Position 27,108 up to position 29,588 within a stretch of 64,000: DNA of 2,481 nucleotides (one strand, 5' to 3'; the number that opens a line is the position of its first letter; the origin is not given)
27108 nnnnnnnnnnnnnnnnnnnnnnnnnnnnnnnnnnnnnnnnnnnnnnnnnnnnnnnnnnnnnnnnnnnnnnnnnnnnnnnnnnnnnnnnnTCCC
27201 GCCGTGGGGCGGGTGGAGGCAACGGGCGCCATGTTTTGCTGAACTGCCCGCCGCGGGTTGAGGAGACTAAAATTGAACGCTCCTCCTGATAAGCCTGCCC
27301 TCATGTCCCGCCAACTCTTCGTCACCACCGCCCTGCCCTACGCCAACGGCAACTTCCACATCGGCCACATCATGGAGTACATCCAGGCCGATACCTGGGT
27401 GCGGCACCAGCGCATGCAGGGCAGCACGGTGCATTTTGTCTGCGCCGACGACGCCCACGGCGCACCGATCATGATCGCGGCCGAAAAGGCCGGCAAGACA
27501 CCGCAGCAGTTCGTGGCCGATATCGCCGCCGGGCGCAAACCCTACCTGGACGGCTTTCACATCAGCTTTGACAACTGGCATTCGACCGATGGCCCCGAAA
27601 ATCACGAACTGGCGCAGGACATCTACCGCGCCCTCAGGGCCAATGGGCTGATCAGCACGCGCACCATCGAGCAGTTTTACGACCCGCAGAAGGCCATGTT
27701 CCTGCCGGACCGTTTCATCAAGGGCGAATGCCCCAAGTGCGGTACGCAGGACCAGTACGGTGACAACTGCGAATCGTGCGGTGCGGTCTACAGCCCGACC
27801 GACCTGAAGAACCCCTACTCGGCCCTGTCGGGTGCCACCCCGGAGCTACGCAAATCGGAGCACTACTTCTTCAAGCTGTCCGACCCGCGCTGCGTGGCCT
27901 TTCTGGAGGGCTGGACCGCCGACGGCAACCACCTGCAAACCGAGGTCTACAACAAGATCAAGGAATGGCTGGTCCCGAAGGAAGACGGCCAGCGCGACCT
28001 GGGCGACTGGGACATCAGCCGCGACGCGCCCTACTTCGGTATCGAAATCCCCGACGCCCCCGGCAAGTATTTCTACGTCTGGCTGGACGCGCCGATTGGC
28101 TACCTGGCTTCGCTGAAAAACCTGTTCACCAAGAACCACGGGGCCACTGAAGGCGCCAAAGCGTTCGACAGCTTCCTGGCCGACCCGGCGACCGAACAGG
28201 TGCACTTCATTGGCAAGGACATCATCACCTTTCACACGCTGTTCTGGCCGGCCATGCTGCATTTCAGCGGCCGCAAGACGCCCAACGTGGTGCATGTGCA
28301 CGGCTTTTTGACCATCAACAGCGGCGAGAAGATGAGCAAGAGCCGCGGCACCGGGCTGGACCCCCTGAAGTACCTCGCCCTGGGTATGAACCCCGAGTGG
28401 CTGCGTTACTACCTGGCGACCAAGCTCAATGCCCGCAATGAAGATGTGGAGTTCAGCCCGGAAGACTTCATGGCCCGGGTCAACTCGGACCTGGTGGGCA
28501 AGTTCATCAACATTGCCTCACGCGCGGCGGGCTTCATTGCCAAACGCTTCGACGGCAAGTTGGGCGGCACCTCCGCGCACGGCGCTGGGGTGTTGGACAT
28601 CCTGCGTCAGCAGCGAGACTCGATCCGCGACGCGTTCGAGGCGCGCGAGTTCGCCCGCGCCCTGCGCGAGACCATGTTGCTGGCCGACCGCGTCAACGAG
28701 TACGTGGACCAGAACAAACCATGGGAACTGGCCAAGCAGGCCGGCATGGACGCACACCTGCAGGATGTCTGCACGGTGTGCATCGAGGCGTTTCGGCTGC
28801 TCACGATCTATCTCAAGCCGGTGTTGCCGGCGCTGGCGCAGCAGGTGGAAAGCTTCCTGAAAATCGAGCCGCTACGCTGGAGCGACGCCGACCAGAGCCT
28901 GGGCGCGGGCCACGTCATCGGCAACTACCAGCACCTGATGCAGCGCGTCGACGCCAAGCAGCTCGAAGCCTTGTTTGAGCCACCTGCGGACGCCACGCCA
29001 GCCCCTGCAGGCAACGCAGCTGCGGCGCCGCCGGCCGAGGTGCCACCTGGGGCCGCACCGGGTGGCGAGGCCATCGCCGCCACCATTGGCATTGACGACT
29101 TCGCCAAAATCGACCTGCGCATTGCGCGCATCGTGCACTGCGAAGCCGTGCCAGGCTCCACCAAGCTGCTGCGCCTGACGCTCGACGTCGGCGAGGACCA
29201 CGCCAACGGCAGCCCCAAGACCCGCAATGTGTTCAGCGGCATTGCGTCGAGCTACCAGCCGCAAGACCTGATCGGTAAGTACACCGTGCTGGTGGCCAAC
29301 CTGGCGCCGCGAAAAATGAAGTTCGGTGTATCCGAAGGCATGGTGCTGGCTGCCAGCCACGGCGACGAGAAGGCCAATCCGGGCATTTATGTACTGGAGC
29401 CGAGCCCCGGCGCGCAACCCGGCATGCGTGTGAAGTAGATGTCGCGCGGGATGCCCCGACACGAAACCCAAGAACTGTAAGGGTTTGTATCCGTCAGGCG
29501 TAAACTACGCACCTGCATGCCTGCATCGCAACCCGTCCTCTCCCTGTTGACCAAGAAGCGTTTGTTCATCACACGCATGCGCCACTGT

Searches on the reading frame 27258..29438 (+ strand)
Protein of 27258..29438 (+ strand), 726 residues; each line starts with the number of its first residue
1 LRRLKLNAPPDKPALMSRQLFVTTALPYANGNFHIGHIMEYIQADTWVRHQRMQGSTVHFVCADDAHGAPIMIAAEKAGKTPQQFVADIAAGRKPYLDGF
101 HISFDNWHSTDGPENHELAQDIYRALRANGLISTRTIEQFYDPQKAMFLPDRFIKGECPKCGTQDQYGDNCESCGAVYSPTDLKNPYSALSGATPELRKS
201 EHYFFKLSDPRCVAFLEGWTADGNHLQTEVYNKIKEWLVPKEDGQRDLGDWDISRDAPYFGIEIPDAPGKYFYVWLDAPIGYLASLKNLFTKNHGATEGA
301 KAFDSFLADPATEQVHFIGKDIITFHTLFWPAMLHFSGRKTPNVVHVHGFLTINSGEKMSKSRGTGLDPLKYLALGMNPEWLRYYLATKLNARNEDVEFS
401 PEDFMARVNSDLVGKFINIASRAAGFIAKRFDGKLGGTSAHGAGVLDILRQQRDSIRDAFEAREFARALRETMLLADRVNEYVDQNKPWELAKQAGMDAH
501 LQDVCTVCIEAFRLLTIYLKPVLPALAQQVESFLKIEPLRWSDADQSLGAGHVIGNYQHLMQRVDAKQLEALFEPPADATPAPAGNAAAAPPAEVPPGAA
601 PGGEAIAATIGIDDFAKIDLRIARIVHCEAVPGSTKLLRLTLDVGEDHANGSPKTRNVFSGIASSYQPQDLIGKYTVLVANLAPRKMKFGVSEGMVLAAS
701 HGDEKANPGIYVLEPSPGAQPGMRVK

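Call 40: search_protein_families(library=ncbifam, proteins=[window:27258-29438:+], max_evalue=0.001)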
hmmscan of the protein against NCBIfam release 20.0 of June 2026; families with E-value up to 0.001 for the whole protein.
window:27258-29438:+ (726 aa): 25 families
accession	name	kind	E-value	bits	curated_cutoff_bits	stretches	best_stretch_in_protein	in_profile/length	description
NF001100.0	PRK00133.1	equivalog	5.2e-271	901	587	1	16-726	3-676/676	methionine--tRNA ligase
TIGR00398.1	metG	equivalog_domain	7.1e-158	526.6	336.35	1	21-547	2-512/530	methionine--tRNA ligase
NF008900.0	PRK12267.1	equivalog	2.1e-114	383.3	598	1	17-704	3-631/648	methionine--tRNA ligase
NF008860.0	PRK11893.2-2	equivalog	1.5e-43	149.6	761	2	315-532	329-545/583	methionine--tRNA ligase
TIGR00399.1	metG_C_term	equivalog_domain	3.7e-35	120.8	116.65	1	602-726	26-139/139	methionine--tRNA ligase subunit beta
NF008859.0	PRK11893.2-1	equivalog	6.7e-30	104.5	553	1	20-492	4-459/498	methionine--tRNA ligase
NF008863.0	PRK11893.2-5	equivalog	1.2e-23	83.5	551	1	17-210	4-200/531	methionine--tRNA ligase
NF008957.0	PRK12300.1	subfamily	7.8e-20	70.5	677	2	18-80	32-94/946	leucine--tRNA ligase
TIGR00392.1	ileS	equivalog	2.2e-19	69.2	621.4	2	27-81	45-99/861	isoleucine--tRNA ligase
NF009687.0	PRK13208.1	equivalog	2.2e-19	69.1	738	2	19-80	39-100/801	valine--tRNA ligase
TIGR00422.1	valS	equivalog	8e-18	63.8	612.1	2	317-532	484-697/863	valine--tRNA ligase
TIGR00395.1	leuS_arch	equivalog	6.7e-15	54.2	648.5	1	19-86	26-93/938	leucine--tRNA ligase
NF004349.1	PRK05729.1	equivalog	8.5e-15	54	704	2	317-530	474-679/860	valine--tRNA ligase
NF008861.0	PRK11893.2-3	equivalog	2.2e-14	53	633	1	22-197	9-188/496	methionine--tRNA ligase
TIGR00396.1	leuS_bact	equivalog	2.6e-14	52.3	548.4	1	18-163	29-179/843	leucine--tRNA ligase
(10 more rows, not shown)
